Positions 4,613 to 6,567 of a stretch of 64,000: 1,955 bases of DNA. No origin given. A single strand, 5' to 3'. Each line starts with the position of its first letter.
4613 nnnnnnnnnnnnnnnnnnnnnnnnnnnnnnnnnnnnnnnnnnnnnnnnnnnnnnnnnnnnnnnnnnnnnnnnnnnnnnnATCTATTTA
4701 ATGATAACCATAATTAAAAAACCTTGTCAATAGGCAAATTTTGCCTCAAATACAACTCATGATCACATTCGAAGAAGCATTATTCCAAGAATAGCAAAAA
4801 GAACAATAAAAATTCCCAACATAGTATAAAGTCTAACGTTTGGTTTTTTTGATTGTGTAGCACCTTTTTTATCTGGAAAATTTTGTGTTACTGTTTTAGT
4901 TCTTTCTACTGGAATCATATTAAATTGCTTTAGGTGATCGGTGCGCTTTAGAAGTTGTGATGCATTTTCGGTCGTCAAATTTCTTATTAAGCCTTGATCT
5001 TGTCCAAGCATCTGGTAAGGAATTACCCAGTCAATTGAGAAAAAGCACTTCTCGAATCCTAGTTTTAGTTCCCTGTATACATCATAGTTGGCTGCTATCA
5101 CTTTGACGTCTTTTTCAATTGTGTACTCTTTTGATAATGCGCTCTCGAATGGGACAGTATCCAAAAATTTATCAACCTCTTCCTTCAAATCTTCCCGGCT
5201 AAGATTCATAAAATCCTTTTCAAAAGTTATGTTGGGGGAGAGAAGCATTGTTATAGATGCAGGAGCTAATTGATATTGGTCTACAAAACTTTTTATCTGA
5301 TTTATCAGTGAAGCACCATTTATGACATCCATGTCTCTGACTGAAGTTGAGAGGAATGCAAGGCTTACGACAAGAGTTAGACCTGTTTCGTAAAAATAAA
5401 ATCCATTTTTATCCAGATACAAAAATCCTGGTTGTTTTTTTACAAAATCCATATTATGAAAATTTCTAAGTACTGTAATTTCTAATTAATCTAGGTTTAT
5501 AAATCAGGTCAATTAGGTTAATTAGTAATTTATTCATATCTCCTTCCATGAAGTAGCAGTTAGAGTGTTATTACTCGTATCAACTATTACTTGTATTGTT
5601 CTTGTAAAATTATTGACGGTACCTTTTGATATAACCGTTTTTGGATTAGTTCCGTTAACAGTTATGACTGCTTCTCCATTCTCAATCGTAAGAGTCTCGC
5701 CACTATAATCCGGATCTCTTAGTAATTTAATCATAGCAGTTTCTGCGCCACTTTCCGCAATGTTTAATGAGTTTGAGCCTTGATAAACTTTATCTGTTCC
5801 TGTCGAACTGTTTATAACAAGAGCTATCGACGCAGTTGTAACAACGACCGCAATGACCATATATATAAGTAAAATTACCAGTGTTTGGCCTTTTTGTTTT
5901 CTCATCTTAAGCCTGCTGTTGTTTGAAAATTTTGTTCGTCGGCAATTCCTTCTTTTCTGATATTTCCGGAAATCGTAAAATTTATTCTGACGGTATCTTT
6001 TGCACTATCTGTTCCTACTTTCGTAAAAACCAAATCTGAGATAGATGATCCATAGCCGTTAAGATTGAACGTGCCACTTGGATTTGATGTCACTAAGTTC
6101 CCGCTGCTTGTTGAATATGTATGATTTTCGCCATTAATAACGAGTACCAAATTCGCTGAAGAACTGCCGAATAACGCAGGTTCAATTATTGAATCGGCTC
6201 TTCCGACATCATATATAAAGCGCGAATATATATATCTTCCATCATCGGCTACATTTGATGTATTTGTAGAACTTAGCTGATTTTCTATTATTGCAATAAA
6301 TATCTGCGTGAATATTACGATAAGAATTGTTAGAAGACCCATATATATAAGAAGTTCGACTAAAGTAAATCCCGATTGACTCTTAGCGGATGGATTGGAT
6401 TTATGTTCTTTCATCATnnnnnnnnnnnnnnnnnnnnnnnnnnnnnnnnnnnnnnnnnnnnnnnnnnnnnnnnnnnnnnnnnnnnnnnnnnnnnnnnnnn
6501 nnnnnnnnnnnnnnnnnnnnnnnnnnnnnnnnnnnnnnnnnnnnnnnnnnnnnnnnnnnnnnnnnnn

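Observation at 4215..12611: Type IV pilus operon with a 989-aa prepilin-like protein and four prepilin-signature genes but no pilD/pilT/pilMNO in the window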

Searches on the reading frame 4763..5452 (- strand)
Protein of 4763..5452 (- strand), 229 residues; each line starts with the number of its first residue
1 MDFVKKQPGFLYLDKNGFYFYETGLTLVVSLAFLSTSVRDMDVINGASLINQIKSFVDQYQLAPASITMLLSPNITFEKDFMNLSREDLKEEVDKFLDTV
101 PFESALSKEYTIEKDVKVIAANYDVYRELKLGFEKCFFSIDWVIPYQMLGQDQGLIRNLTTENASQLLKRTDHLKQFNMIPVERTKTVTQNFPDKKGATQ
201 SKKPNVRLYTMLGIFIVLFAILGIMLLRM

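Call 4: search_protein_families(library=pfam, proteins=[window:4763-5452:-], max_evalue=0.1)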
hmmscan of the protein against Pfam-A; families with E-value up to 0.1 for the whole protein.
window:4763-5452:- (229 aa): 0 families

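Call 5: search_protein_families(library=ncbifam, proteins=[window:4763-5452:-], max_evalue=0.1)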
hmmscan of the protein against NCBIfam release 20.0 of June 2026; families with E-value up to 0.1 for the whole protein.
window:4763-5452:- (229 aa): 1 family
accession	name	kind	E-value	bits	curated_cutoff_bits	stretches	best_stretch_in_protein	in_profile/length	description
NF011556.0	PRK14981.2-2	equivalog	0.0018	18.2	182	0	50-98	21-68/124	DNA-directed RNA polymerase subunit F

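Call 11: search_solved_structures(query=window:4763-5452:-, max_evalue=1)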
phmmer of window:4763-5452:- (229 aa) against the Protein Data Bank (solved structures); distinct sequences matched with E-value up to 1: 3.
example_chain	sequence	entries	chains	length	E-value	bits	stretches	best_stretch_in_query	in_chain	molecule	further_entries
8e2b_A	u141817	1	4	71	0.42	13.4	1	66-129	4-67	Cell cycle protein GpsB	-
9pv2_A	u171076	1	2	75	0.44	13.4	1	66-129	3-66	Cell cycle protein GpsB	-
8e2c_A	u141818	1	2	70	0.44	13.3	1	66-129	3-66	Cell cycle protein GpsB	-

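Call 17: find_homologous_proteins(query=window:4763-5452:-)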
Query window:4763-5452:- (229 aa): 61 proteins with E <= 0.001 among 208 candidates.
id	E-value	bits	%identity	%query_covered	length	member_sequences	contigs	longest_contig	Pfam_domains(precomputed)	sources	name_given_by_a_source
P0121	8.8e-127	439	88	100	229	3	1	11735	-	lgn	-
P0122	4.2e-103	361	73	100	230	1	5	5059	-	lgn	-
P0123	1.0e-96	341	68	100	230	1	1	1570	-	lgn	-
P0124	5.4e-96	338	67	100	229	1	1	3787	-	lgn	-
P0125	5.0e-92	325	67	100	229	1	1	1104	-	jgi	jgi:hypothetical protein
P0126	1.3e-89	317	66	100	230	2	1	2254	-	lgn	-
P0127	1.5e-89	317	65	100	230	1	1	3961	-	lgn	-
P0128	8.6e-88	311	64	100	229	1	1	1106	-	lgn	-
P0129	2.8e-87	310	62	100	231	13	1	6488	-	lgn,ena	-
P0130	1.8e-86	307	97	65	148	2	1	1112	-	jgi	-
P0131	6.4e-85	302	61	100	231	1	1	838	-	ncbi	-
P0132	4.0e-84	299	62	100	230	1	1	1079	-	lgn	-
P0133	5.3e-83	296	61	100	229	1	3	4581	-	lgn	-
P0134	5.6e-83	296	60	100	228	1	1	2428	-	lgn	-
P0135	2.0e-82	294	58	100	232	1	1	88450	-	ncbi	-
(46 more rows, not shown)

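Call 33: search_protein_representatives(alignment_id=A2)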
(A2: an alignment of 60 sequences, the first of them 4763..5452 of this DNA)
Query: 60 sequences, 230 profile positions. Proteins with E-value up to 0.001 (for the whole library): 1283; up to 1e-10: 979; up to 1e-30: 353. The best 150 are listed.
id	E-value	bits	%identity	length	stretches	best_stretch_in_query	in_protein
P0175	1.8e-102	358.0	-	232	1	1-229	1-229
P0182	2.3e-75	269.3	-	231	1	1-229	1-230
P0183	4.2e-64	232.5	-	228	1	1-228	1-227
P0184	4.7e-61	222.5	-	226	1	1-229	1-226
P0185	3.7e-58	213.0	-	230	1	1-228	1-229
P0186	1.8e-55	204.2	-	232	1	1-228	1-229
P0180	3.1e-55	203.5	-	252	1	1-223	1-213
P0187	2.6e-53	197.2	-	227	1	1-228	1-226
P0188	5.1e-53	196.2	-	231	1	1-230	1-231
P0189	1.6e-50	188.1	-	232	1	7-228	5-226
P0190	1.8e-50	187.9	-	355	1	4-224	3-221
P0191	2.4e-50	187.5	-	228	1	8-228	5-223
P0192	1.4e-49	185.0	-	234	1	1-229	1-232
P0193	2.5e-49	184.1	-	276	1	8-225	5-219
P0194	3.5e-49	183.7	-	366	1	3-228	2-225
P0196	2.3e-48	181.0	-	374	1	3-228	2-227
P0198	3.4e-48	180.5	-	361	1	1-229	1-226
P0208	5.7e-46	173.2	-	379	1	5-229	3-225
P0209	6.0e-46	173.1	-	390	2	85-225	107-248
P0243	6.1e-41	156.7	-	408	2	84-229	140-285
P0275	2.0e-39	151.8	-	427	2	82-229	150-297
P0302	2.7e-38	148.1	-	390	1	4-226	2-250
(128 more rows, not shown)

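Call 34: search_protein_families(library=pfam, proteins=[P0190, P0194, P0196, P0198, P0208, P0209, P0243, P0275, P0302, P0193], max_evalue=0.1)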
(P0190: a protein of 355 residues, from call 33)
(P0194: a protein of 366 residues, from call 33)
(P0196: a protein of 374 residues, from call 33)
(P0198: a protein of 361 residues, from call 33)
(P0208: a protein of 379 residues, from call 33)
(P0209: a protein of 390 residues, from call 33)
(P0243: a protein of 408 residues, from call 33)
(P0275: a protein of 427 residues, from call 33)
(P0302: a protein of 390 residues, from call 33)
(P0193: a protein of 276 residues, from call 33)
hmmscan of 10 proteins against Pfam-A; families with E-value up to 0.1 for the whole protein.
P0190 (355 aa): 0 families

P0194 (366 aa): 6 families
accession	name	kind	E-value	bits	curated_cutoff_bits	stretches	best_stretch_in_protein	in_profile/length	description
PF13399.11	LytR_C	-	0.0008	20.7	22.2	1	276-359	3-81/86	LytR cell envelope-related transcriptional attenuator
PF10661.14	EssA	-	0.0052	17.1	24.1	1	168-228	93-147/147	WXG100 protein secretion system (Wss), protein EssA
PF06143.16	Baculo_11_kDa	-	0.014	15.4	28.4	0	207-232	39-64/84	Baculovirus 11 kDa family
PF02009.21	RIFIN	-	0.019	15.3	32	1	108-226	185-305/327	Rifin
PF20185.3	DUF6548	-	0.022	15.1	27.3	1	181-224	115-158/164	Family of unknown function (DUF6548)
PF12911.12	OppC_N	-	0.047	14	23.9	1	208-243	17-53/53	N-terminal TM domain of oligopeptide transport permease C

P0196 (374 aa): 2 families
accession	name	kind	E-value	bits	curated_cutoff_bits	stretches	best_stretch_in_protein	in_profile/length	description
PF13399.11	LytR_C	-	3.4e-05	25.1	22.2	1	285-372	2-84/86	LytR cell envelope-related transcriptional attenuator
PF24770.2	Ig-CFAP74_2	-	0.097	13.6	27.4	1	295-341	114-160/185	CFAP74 second Ig-like domain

P0198 (361 aa): 3 families
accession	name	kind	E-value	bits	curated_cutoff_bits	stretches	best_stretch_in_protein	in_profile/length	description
PF13399.11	LytR_C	-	0.0044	18.4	22.2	1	273-359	1-82/86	LytR cell envelope-related transcriptional attenuator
PF06103.16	DUF948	-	0.02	15.5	37.2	1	205-279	3-73/89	Bacterial protein of unknown function (DUF948)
PF06024.17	Orf78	-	0.023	15.4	29.4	1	184-224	44-84/101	Orf78 (ac78)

P0208 (379 aa): 4 families
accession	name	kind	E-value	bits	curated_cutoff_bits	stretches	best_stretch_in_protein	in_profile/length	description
PF13399.11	LytR_C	-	1.3e-08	36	22.2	1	280-328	2-48/86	LytR cell envelope-related transcriptional attenuator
PF15807.10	MAP17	-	0.0013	19.2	29.6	1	208-231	36-59/122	Membrane-associated protein 117 kDa, PDZK1-interacting protein 1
PF11977.14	RNase_Zc3h12a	-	0.046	13.9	23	0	125-174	28-75/154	Zc3h12a-like Ribonuclease NYN domain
PF13038.11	DUF3899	-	0.086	13.7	23.4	0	173-222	42-87/88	Domain of unknown function (DUF3899)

P0209 (390 aa): 1 family
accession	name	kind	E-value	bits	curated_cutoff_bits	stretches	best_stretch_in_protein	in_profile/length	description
PF13399.11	LytR_C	-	0.027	15.8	22.2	1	315-389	14-83/86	LytR cell envelope-related transcriptional attenuator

P0243 (408 aa): 0 families

P0275 (427 aa): 1 family
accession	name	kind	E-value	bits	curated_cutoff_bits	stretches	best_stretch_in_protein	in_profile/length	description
PF13399.11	LytR_C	-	0.011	17.1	22.2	1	342-427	1-82/86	LytR cell envelope-related transcriptional attenuator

P0302 (390 aa): 2 families
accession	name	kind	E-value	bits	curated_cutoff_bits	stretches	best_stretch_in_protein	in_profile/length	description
PF06024.17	Orf78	-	0.0073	17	29.4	1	203-251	30-84/101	Orf78 (ac78)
PF19063.5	DUF5759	-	0.032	14.5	25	1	137-178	26-63/71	Family of unknown function (DUF5759)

P0193 (276 aa): 3 families
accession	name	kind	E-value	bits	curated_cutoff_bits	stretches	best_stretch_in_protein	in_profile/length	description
PF06024.17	Orf78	-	0.023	15.4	29.4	1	180-221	46-84/101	Orf78 (ac78)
PF02268.21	TFIIA_gamma_N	-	0.062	13.8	33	0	153-171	24-42/47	Transcription initiation factor IIA, gamma subunit, helical domain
PF21082.3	MS_channel_3rd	-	0.07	14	21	0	82-134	31-85/88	Mechanosensitive ion channel MscS, C-terminal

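Call 36: predict_structure(alignment_id=A2)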
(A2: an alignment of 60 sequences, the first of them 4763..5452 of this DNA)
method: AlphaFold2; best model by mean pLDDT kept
length: 229 residues; sequences in the alignment: 60
mean_pLDDT: 85.6   pTM: 0.72
mean pLDDT of the five models: 85.6, 85.6, 85.4, 82.6, 81.4
residues with pLDDT >= 90: 160; 70-90: 39; 50-70: 6; < 50: 24
segments of 3 or more residues with pLDDT < 50: 1-3, 183-203
pLDDT, mean of each block of 10 residues (from residue 1): 73 96 94 93 93 97 95 95 89 93 91 89 95 96 94 93 94 89 40 30 62 91 87
secondary structure, 60 per line:
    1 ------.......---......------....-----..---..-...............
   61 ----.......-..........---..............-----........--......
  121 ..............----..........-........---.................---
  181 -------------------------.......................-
elements in order: E7-13 E17-22 E29-32 H46-60 E65-71 E76-82 H86-99 E105-112 E115-122 H123-134 E139-145 H150-157 H161-177 H206-228

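Call 82: search_protein_families(library=phrogs, proteins=[window:4763-5452:-], max_evalue=0.01)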
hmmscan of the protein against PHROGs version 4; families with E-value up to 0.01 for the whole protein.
window:4763-5452:- (229 aa): 0 families

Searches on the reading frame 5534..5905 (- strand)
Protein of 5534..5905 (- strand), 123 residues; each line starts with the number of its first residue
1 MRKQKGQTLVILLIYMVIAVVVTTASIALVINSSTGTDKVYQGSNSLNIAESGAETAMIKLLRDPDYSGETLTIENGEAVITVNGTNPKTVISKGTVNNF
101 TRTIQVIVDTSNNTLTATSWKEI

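Call 4: search_protein_families(library=pfam, proteins=[window:5534-5905:-], max_evalue=0.1)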
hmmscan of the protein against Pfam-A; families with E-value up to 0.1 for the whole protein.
window:5534-5905:- (123 aa): 3 families
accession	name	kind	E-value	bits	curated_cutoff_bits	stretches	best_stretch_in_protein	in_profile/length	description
PF07963.17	N_methyl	-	0.015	15.3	21.2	1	1-26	1-26/27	Prokaryotic N-terminal methylation motif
PF16900.11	REPA_OB_2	-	0.049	14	27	0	86-121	23-58/98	Replication protein A OB domain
PF05751.16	FixH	-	0.061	13.8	23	1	9-75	11-78/150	FixH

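Call 5: search_protein_families(library=ncbifam, proteins=[window:5534-5905:-], max_evalue=0.1)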
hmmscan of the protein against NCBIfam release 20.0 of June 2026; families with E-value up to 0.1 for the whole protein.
window:5534-5905:- (123 aa): 1 family
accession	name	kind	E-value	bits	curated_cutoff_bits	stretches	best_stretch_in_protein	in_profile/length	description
NF038304.1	EPS_HpsC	equivalog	0.012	15.1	200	1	2-32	18-48/318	hormogonium polysaccharide secretion pseudopilin HpsC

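Call 82: search_protein_families(library=phrogs, proteins=[window:5534-5905:-], max_evalue=0.01)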
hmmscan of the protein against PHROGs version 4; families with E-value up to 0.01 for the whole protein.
window:5534-5905:- (123 aa): 0 families

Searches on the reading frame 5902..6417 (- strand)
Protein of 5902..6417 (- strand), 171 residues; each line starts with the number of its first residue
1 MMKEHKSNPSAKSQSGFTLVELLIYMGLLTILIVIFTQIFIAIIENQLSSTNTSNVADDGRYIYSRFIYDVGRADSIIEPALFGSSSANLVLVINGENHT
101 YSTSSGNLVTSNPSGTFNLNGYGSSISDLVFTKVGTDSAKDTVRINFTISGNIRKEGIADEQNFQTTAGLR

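Call 4: search_protein_families(library=pfam, proteins=[window:5902-6417:-], max_evalue=0.1)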
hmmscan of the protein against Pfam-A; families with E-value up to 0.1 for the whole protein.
window:5902-6417:- (171 aa): 1 family
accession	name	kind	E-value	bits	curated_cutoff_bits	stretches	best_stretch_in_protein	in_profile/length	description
PF07963.17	N_methyl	-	1.2e-06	28.3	21.2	1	12-35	2-25/27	Prokaryotic N-terminal methylation motif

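Call 5: search_protein_families(library=ncbifam, proteins=[window:5902-6417:-], max_evalue=0.1)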
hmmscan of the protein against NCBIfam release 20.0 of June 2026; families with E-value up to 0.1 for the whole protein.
window:5902-6417:- (171 aa): 9 families
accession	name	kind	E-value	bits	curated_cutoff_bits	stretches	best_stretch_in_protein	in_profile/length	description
TIGR02599.1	TIGR02599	subfamily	0.00045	19.6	256.5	1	16-51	1-35/361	Verru_Chthon cassette protein C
NF040982.1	ComGD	equivalog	0.0018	18.7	70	1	14-46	1-33/139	competence type IV pilus minor pilin ComGD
NF038304.1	EPS_HpsC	equivalog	0.0095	15.5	200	1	4-44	10-50/318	hormogonium polysaccharide secretion pseudopilin HpsC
TIGR02532.1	IV_pilin_GFxxxE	domain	0.013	15.4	16.3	1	14-35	1-22/24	prepilin-type N-terminal cleavage/methylation domain-containing protein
NF007848.0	PRK10557.1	equivalog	0.013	14.9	120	1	10-54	6-50/192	prepilin peptidase-dependent protein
NF040999.1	pilin_ComGC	equivalog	0.017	15.3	75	1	14-36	1-23/84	competence type IV pilus major pilin ComGC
NF007800.0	PRK10506.1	equivalog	0.019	14.8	158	1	10-34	4-28/163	prepilin peptidase-dependent protein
TIGR02596.1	TIGR02596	subfamily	0.062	13.4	70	0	17-59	1-43/196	Verru_Chthon cassette protein D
NF041002.1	pilin_ComGF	equivalog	0.092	13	80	0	14-47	1-34/139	competence type IV pilus minor pilin ComGF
